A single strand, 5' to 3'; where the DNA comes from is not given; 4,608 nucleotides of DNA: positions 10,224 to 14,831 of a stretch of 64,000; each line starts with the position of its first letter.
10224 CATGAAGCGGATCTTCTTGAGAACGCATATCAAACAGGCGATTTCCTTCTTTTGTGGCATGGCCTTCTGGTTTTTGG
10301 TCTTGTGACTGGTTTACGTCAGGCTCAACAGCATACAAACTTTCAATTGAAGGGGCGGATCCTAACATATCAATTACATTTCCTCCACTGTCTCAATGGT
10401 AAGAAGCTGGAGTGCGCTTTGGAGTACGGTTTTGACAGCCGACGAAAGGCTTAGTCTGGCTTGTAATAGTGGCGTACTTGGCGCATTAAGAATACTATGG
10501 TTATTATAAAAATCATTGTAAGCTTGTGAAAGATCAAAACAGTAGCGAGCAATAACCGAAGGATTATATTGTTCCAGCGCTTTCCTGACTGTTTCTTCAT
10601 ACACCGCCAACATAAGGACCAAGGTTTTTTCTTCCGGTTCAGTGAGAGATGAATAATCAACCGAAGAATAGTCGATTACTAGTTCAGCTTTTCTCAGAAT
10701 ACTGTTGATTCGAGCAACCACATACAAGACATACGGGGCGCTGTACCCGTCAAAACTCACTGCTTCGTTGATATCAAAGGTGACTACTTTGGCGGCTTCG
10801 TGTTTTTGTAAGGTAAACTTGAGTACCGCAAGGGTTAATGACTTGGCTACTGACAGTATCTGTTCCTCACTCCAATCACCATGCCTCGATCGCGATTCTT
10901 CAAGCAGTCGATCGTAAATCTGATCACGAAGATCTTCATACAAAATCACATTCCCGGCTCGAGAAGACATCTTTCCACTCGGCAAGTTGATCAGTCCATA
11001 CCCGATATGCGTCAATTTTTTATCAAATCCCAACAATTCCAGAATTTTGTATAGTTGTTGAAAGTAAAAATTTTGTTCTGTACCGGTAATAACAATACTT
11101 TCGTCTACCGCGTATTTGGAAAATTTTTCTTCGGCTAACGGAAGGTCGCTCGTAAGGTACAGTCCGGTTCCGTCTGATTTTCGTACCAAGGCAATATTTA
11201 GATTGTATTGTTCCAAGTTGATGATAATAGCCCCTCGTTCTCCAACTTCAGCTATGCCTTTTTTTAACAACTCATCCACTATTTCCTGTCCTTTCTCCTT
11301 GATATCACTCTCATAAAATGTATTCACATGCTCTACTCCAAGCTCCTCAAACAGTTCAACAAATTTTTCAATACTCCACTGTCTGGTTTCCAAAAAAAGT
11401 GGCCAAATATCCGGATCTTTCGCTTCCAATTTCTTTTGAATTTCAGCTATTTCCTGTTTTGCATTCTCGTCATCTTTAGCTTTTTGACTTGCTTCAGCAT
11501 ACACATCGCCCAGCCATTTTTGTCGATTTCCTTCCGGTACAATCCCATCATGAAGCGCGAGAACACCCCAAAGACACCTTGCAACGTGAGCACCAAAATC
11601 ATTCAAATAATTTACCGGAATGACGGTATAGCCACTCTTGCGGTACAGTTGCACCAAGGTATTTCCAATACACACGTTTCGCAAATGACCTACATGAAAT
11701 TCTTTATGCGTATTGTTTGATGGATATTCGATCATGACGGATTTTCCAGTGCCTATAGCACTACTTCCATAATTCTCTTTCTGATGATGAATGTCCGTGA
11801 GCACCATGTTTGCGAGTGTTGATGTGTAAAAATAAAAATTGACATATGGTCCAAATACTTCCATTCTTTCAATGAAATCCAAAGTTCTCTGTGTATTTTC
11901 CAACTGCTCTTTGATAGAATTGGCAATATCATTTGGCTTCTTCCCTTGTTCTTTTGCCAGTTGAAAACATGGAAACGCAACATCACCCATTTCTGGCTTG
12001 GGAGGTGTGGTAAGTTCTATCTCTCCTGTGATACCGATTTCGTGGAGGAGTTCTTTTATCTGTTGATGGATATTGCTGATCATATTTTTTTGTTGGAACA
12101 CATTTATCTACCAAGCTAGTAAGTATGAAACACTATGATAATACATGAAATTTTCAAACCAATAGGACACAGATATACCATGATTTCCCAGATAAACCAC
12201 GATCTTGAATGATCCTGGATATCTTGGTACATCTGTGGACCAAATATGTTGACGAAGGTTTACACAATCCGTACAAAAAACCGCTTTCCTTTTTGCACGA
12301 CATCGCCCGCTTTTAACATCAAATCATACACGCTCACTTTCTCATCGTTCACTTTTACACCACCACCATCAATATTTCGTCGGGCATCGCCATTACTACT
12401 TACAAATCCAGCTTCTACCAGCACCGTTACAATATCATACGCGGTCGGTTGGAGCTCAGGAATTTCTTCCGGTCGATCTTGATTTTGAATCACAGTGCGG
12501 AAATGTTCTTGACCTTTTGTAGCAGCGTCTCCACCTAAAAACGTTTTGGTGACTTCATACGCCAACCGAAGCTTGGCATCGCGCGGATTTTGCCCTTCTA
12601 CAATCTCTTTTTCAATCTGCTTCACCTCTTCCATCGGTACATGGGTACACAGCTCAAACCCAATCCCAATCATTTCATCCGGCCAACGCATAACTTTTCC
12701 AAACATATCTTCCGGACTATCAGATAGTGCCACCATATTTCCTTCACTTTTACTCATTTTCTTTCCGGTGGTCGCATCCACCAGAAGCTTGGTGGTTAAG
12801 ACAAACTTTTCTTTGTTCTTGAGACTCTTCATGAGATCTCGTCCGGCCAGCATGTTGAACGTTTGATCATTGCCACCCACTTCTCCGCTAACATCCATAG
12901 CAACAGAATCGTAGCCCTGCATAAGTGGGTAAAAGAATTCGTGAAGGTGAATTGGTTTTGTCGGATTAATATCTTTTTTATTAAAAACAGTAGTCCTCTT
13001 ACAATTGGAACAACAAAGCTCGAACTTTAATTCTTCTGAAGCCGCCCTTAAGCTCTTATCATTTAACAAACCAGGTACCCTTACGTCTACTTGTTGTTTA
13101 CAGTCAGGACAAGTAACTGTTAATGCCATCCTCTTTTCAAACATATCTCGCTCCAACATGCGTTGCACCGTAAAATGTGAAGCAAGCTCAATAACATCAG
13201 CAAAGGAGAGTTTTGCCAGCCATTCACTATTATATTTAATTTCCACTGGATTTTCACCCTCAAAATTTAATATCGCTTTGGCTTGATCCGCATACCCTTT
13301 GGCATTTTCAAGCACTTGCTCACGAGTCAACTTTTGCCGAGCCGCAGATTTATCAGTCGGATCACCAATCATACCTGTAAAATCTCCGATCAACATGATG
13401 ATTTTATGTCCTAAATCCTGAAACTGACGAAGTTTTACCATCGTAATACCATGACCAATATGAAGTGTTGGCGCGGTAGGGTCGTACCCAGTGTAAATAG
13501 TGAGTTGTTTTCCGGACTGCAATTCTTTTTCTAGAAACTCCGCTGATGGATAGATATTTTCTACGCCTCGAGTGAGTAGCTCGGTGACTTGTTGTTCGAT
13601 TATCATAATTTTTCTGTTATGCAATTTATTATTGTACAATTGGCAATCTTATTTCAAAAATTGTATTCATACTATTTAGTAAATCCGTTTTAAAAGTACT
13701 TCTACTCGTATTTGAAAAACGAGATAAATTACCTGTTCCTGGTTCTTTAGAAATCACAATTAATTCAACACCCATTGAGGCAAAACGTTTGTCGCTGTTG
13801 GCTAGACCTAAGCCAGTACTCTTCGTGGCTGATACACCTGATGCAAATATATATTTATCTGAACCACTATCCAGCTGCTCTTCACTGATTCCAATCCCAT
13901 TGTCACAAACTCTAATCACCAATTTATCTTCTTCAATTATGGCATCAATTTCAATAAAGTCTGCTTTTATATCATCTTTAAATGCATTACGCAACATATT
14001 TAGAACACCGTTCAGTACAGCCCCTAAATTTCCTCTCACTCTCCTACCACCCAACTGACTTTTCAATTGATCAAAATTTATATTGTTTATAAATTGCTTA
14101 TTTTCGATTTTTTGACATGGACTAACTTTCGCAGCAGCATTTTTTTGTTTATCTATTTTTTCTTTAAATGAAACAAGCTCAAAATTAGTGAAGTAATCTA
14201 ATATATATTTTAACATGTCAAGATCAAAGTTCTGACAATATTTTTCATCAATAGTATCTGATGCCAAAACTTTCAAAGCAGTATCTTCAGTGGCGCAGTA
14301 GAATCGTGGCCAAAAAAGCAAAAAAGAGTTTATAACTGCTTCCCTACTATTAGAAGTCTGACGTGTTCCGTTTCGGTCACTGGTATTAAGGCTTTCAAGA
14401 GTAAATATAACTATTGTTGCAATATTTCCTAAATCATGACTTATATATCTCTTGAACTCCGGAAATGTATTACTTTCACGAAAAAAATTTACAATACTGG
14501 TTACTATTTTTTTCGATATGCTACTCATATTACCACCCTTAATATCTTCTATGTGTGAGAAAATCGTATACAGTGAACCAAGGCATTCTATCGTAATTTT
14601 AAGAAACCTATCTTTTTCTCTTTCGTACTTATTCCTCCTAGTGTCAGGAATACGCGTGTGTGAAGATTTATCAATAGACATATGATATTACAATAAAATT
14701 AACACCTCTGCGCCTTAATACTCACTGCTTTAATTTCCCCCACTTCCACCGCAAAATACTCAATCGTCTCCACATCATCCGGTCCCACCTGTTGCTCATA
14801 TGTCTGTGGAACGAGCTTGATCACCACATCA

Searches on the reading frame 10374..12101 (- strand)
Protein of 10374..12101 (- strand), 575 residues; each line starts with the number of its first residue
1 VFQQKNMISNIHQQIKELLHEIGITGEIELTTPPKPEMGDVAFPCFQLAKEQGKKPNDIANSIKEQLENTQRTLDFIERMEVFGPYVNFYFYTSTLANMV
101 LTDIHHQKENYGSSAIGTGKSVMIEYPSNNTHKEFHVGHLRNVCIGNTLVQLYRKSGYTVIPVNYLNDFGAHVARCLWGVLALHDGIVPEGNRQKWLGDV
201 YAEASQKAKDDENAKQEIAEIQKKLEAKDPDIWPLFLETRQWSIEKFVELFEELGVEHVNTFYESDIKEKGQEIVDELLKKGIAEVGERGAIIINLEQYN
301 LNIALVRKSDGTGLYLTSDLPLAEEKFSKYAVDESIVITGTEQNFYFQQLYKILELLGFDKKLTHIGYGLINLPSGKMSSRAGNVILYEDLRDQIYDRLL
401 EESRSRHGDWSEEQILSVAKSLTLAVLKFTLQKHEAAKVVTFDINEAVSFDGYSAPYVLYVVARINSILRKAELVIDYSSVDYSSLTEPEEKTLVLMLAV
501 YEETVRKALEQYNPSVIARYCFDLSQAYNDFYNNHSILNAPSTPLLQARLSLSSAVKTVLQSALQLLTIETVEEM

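Call 64: search_protein_families(library=pfam, proteins=[window:10374-12101:-], max_evalue=0.001)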
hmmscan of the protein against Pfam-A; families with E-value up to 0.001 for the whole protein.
window:10374-12101:- (575 aa): 3 families
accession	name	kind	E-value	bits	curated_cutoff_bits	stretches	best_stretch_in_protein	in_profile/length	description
PF00750.26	tRNA-synt_1d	-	1e-44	153.4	23.3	1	103-430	4-335/349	tRNA synthetases class I (R), catalytic domain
PF05746.21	DALR_1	-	5.1e-30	104.4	22.3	1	458-575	1-117/117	DALR anticodon binding domain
PF03485.21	Arg_tRNA_synt_N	-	4.2e-18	66.2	21.5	1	10-91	2-85/85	Arginyl tRNA synthetase N terminal domain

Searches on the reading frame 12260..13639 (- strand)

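Call 64: search_protein_families(library=pfam, proteins=[window:12260-13639:-], max_evalue=0.001)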
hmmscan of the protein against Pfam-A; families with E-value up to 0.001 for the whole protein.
window:12260-13639:- (459 aa): 3 families
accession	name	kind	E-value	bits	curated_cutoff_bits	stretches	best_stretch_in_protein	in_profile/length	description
PF00579.31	tRNA-synt_1b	-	2.4e-70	237.6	21.1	2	221-383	122-290/292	tRNA synthetases class I (W and Y)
PF22421.1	SYY_C-terminal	-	5.2e-08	33.1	27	1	395-449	11-67/83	Tyrosine--tRNA ligase SYY-like C-terminal domain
PF01479.30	S4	-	6.8e-07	29.4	22.8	1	404-448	4-48/48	S4 domain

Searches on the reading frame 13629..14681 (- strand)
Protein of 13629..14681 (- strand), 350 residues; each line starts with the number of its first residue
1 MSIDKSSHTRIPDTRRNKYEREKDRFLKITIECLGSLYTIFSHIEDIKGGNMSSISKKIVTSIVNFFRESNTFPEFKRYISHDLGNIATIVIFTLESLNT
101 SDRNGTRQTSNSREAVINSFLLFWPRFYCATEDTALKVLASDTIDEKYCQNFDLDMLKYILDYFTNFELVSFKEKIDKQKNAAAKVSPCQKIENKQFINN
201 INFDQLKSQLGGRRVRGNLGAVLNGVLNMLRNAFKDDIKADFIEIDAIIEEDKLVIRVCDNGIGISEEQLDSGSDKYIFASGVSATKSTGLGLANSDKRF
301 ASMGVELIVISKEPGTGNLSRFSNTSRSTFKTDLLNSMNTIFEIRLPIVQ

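Call 64: search_protein_families(library=pfam, proteins=[window:13629-14681:-], max_evalue=0.001)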
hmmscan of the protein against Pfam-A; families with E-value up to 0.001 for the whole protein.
window:13629-14681:- (350 aa): 2 families
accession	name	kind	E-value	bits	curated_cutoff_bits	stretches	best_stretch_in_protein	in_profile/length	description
PF02518.31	HATPase_c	-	1.8e-11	44.9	26.4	1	226-317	10-100/111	Histidine kinase-, DNA gyrase B-, and HSP90-like ATPase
PF13589.12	HATPase_c_3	-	0.00098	19.6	25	0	226-318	7-99/137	Histidine kinase-, DNA gyrase B-, and HSP90-like ATPase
